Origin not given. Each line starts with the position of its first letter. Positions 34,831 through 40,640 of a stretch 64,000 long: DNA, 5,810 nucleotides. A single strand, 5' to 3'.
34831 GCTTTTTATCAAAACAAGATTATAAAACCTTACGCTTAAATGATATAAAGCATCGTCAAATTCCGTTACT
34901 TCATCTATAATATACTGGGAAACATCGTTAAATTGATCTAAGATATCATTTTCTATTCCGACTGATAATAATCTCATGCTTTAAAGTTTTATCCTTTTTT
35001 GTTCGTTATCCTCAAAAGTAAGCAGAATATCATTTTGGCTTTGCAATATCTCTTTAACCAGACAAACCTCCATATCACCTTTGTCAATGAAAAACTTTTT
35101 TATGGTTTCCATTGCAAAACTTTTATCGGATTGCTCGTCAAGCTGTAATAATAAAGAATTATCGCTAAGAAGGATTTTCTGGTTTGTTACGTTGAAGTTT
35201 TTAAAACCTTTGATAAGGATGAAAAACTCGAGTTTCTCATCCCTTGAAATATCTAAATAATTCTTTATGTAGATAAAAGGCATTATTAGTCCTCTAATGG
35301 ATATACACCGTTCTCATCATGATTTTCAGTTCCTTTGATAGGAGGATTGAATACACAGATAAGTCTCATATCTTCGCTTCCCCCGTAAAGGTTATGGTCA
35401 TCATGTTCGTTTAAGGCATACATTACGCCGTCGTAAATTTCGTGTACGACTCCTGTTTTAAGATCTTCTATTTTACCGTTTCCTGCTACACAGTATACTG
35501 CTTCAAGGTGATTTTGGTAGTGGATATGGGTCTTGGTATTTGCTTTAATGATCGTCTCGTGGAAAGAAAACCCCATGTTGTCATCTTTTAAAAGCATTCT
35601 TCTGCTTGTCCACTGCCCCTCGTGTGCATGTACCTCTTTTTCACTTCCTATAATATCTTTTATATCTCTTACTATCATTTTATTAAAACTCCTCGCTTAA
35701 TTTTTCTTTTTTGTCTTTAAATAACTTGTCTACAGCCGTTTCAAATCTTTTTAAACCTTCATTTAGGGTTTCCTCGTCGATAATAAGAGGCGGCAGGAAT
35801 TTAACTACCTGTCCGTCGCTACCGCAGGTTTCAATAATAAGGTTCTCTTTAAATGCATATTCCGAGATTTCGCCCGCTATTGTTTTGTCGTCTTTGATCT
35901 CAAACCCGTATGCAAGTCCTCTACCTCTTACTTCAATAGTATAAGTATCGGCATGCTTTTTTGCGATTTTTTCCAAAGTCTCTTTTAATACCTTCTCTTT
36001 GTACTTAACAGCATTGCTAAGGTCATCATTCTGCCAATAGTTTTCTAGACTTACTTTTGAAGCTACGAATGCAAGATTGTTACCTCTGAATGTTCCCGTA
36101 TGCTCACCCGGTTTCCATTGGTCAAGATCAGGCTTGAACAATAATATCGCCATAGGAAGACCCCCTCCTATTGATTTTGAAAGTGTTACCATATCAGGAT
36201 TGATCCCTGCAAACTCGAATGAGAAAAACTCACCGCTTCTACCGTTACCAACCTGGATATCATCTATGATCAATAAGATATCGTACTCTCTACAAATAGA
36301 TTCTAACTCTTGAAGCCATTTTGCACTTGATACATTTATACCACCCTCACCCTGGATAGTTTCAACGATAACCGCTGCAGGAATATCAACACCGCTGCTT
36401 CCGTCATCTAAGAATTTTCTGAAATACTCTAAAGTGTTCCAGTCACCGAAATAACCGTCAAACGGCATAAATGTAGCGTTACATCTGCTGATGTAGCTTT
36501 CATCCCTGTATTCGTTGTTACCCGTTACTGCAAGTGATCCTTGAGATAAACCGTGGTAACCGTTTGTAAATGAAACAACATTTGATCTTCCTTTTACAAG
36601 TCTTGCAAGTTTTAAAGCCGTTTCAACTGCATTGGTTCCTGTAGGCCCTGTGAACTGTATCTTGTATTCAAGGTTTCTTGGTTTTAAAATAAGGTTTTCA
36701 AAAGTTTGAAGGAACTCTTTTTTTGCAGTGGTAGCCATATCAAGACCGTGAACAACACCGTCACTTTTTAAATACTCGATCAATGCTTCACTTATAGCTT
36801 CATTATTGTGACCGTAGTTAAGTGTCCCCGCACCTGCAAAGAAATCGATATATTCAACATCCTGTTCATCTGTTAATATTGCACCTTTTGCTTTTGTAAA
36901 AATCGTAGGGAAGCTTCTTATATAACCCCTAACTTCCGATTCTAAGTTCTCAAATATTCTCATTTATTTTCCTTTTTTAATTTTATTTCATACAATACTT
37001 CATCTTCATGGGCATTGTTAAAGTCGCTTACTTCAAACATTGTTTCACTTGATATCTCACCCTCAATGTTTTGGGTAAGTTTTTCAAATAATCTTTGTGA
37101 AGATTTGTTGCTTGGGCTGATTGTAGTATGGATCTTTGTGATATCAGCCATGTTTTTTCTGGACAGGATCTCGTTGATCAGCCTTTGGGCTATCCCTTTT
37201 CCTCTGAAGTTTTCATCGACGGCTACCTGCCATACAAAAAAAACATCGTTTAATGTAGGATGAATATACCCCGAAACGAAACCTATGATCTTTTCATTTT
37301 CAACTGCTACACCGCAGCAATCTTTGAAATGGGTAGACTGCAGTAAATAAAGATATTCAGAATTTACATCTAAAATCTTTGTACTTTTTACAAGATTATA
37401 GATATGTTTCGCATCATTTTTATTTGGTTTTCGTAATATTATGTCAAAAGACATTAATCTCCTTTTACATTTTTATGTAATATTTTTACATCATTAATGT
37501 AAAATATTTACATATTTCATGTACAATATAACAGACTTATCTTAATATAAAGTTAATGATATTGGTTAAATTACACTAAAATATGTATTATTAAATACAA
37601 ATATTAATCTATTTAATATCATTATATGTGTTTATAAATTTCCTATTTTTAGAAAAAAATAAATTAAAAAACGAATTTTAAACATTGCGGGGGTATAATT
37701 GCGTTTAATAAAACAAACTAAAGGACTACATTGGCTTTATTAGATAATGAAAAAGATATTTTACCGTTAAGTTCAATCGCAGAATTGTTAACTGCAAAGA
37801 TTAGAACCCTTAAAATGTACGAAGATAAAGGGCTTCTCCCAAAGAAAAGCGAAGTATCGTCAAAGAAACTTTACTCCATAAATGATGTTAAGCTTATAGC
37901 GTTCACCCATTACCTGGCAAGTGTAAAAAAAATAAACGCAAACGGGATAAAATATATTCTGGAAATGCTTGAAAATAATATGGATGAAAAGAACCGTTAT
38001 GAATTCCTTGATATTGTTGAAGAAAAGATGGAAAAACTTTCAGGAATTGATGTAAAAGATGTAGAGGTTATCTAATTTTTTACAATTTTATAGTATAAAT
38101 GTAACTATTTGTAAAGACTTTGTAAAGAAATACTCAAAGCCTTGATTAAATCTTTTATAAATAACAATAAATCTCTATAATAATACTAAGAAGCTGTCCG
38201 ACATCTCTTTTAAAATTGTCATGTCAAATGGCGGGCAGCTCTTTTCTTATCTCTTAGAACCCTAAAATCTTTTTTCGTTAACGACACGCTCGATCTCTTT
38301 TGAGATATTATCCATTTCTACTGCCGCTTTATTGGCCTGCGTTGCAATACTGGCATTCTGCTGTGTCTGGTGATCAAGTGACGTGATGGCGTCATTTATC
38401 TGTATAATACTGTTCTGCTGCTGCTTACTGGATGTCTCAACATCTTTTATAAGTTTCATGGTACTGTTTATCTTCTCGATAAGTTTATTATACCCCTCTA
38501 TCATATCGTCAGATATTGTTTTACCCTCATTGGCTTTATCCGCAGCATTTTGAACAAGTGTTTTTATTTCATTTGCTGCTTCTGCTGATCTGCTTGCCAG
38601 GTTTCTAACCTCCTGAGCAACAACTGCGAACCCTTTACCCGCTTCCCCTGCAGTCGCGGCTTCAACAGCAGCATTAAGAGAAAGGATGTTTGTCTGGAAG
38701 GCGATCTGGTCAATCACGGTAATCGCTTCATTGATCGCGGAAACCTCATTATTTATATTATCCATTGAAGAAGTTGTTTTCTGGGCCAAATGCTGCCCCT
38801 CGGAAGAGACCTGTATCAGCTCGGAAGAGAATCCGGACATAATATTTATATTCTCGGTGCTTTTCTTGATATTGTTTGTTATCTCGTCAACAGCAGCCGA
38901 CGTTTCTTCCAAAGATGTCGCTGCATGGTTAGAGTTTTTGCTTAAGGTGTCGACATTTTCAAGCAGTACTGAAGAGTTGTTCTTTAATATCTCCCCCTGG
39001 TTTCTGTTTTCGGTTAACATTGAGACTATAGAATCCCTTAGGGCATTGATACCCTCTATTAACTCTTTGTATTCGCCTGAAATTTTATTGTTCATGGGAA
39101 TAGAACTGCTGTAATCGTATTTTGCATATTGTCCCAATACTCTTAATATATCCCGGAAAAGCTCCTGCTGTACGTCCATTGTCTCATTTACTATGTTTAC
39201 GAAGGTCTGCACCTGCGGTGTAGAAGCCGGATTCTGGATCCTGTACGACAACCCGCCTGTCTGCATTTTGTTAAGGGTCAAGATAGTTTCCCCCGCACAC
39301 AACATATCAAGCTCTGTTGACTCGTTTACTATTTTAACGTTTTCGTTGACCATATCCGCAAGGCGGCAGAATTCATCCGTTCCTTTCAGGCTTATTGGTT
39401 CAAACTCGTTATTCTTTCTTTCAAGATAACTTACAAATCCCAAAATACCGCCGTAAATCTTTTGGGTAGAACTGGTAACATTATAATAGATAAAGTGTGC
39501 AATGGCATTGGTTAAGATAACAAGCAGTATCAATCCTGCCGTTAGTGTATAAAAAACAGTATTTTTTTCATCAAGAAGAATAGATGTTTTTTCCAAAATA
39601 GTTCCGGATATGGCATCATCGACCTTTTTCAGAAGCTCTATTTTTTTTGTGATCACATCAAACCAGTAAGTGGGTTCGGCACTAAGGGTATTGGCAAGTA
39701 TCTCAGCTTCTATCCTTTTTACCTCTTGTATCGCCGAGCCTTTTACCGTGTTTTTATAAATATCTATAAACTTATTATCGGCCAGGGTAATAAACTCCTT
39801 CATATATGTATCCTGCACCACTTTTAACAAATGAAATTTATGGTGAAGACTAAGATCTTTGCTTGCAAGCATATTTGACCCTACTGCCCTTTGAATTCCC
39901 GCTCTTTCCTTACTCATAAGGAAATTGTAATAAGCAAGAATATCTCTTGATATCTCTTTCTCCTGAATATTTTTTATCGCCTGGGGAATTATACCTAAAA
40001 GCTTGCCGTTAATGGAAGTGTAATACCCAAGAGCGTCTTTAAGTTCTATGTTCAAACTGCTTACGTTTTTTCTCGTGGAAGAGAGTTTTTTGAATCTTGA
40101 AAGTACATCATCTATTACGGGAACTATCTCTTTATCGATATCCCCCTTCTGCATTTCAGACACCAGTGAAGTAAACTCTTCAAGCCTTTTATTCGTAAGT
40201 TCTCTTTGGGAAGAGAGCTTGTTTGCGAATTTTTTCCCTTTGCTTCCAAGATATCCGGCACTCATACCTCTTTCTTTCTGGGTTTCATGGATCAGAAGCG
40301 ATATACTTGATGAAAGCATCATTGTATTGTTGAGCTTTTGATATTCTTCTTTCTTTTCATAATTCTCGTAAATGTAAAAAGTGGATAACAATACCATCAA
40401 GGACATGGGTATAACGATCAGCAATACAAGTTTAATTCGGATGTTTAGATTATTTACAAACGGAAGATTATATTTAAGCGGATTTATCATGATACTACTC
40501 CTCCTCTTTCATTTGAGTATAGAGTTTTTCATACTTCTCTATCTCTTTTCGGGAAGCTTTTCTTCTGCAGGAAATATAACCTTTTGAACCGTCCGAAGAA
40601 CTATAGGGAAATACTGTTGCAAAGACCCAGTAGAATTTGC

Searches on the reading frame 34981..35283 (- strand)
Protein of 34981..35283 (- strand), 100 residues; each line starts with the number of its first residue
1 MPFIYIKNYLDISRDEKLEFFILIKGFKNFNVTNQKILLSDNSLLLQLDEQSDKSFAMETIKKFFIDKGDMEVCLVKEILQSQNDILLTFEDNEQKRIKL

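Call 3: search_protein_families(library=pfam, proteins=[window:34981-35283:-], max_evalue=10)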
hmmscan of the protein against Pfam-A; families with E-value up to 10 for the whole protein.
window:34981-35283:- (100 aa): 0 families

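Call 4: search_protein_families(library=ncbifam, proteins=[window:34981-35283:-], max_evalue=10)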
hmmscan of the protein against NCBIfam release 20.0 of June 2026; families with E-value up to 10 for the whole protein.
window:34981-35283:- (100 aa): 1 family
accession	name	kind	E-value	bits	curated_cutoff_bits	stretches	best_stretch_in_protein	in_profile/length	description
NF012179.0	CptA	domain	0.0054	15.5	900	1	25-62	308-345/556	phosphoethanolamine transferase CptA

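Call 55: find_homologous_proteins(query=window:34981-35283:-, max_evalue=0.001)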
Query window:34981-35283:- (100 aa): 3 proteins with E <= 0.001 among 6 candidates.
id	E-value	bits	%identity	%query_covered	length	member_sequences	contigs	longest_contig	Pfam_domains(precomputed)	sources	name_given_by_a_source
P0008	2.7e-55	202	100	100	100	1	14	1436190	-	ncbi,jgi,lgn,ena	jgi:hypothetical protein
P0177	2.6e-39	151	77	100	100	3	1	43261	-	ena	-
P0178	1.2e-21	94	54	98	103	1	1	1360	-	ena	-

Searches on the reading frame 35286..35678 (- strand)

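Call 3: search_protein_families(library=pfam, proteins=[window:35286-35678:-], max_evalue=10)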
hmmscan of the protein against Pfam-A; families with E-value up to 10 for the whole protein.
window:35286-35678:- (130 aa): 2 families
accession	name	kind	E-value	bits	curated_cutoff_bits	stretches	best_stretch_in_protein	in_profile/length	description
PF06339.18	Ectoine_synth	-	2.7e-57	192.9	27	1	1-129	1-126/127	Ectoine synthase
PF07883.17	Cupin_2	-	0.012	15.8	27.2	1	48-110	11-70/70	Cupin domain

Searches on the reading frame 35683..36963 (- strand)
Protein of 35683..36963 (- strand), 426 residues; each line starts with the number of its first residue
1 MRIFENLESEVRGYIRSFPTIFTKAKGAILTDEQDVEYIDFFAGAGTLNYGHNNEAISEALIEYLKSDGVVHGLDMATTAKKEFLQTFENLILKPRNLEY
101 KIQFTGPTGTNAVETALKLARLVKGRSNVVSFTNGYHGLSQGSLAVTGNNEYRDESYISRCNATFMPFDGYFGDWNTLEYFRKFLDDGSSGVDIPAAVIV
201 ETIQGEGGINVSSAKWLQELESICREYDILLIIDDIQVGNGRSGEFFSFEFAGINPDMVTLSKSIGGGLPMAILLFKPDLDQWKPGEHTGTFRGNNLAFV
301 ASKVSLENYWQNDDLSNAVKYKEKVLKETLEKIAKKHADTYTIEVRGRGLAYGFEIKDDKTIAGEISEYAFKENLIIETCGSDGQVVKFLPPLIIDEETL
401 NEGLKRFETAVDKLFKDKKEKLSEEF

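Call 3: search_protein_families(library=pfam, proteins=[window:35683-36963:-], max_evalue=10)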
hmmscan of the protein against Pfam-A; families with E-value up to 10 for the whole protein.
window:35683-36963:- (426 aa): 4 families
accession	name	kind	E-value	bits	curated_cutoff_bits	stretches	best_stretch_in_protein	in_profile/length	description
PF00202.27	Aminotran_3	-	2.9e-82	277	30.5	1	18-411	9-403/403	Aminotransferase class-III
PF01212.27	Beta_elim_lyase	-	0.00025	20.9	27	1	108-279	57-214/288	Beta-eliminating lyase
PF02270.21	TFIIF_beta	-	0.022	15.3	23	1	308-337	20-49/65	TFIIF, beta subunit HTH domain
PF08439.15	Peptidase_M3_N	-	0.04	14.6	25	1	400-425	14-41/70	Oligopeptidase F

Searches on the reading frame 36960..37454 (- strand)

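Call 51: search_protein_families(library=pfam, proteins=[window:36960-37454:-], max_evalue=0.001)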
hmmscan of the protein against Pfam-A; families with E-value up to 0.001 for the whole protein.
window:36960-37454:- (164 aa): 7 families
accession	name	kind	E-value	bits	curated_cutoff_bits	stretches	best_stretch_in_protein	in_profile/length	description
PF00583.31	Acetyltransf_1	-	3e-15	56.9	20.7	1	19-126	5-114/116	Acetyltransferase (GNAT) family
PF13508.13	Acetyltransf_7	-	7.8e-11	42.6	27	1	46-126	4-80/84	Acetyltransferase (GNAT) domain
PF13302.13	Acetyltransf_3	-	3.1e-06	28.3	25.4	1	5-126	2-135/138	Acetyltransferase (GNAT) domain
PF13673.13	Acetyltransf_10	-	3.5e-06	27.5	23.6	1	49-126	35-105/128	Acetyltransferase (GNAT) domain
PF08445.16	FR47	-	8.6e-05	22.9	22.1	1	74-126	24-75/86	FR47-like protein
PF17013.11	Acetyltransf_15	-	0.00031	20.7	35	1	67-100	68-101/210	Putative acetyl-transferase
PF14542.12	Acetyltransf_CG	-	0.00099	19.6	30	0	67-99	20-52/80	GCN5-related N-acetyl-transferase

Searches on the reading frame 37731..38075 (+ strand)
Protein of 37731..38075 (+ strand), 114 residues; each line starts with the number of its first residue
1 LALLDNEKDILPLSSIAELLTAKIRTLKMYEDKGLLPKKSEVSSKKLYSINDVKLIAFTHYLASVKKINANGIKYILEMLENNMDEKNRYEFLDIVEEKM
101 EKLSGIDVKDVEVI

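Call 73: search_protein_families(library=ncbifam, proteins=[window:37731-38075:+], max_evalue=1)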
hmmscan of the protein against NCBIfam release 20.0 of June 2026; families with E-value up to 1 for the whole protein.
window:37731-38075:+ (114 aa): 9 families
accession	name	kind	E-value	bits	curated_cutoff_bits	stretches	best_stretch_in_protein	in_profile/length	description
NF047375.1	HeatShock_HspR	equivalog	8.6e-10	38.5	105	1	10-91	3-84/92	heat shock protein transcriptional repressor HspR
NF047377.1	heat_HspR_dupli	exception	3.6e-06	26.6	300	1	13-91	8-86/214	heat shock protein transcriptional repressor HspR, fused homodimer type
TIGR02051.1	MerR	equivalog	0.0029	17.8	150.85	1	14-104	3-96/124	mercury resistance transcriptional regulator MerR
TIGR02047.1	CadR-PbrR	equivalog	0.0043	17.1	151.45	1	15-83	5-73/127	Cd(II)/Pb(II)-responsive transcriptional regulator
NF007069.0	PRK09514.1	equivalog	0.0075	16.3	143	1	15-103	6-93/141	Zn(2+)-responsive transcriptional regulator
NF041849.1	trans_regNmlR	equivalog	0.014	15.5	175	1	15-102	5-93/117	stress response transcriptional regulator NmlR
TIGR02044.1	CueR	equivalog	0.014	15.5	147.4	1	14-105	4-90/127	Cu(I)-responsive transcriptional regulator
NF053740.1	TransRegTnrAGPos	equivalog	0.03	14.5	140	1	7-56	9-58/108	hypothetical protein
TIGR01950.1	SoxR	equivalog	0.075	12.8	116.9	1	15-80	6-70/142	redox-sensitive transcriptional activator SoxR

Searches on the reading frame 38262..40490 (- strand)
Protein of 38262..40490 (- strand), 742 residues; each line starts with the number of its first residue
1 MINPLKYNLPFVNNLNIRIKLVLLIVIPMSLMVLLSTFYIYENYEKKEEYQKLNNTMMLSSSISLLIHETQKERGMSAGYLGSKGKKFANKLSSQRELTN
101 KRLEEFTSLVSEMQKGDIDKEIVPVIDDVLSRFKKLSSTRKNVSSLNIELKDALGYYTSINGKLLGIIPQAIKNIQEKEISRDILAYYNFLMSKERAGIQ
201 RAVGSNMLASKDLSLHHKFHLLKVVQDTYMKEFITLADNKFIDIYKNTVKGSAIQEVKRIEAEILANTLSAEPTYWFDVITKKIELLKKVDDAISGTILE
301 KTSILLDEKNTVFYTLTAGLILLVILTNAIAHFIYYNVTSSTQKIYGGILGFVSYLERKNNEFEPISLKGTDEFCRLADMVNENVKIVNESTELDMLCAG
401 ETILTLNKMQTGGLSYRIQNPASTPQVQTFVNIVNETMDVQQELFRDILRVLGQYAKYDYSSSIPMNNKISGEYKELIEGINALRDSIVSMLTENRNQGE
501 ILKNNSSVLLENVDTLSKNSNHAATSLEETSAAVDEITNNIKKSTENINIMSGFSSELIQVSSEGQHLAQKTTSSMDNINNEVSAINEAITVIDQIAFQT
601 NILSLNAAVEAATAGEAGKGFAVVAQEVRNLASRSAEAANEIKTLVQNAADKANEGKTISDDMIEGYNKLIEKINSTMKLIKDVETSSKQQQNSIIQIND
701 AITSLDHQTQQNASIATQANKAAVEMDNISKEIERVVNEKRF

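Call 51: search_protein_families(library=pfam, proteins=[window:38262-40490:-], max_evalue=0.001)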
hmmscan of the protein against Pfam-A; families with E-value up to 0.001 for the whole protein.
window:38262-40490:- (742 aa): 2 families
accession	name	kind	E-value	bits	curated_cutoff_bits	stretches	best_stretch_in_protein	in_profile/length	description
PF08376.15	NIT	-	1.4e-54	186.5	24.9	1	66-298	2-238/239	Nitrate and nitrite sensing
PF00015.26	MCPsignal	-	1.9e-36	125.9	34.6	1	563-707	12-170/172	Methyl-accepting chemotaxis protein (MCP) signalling domain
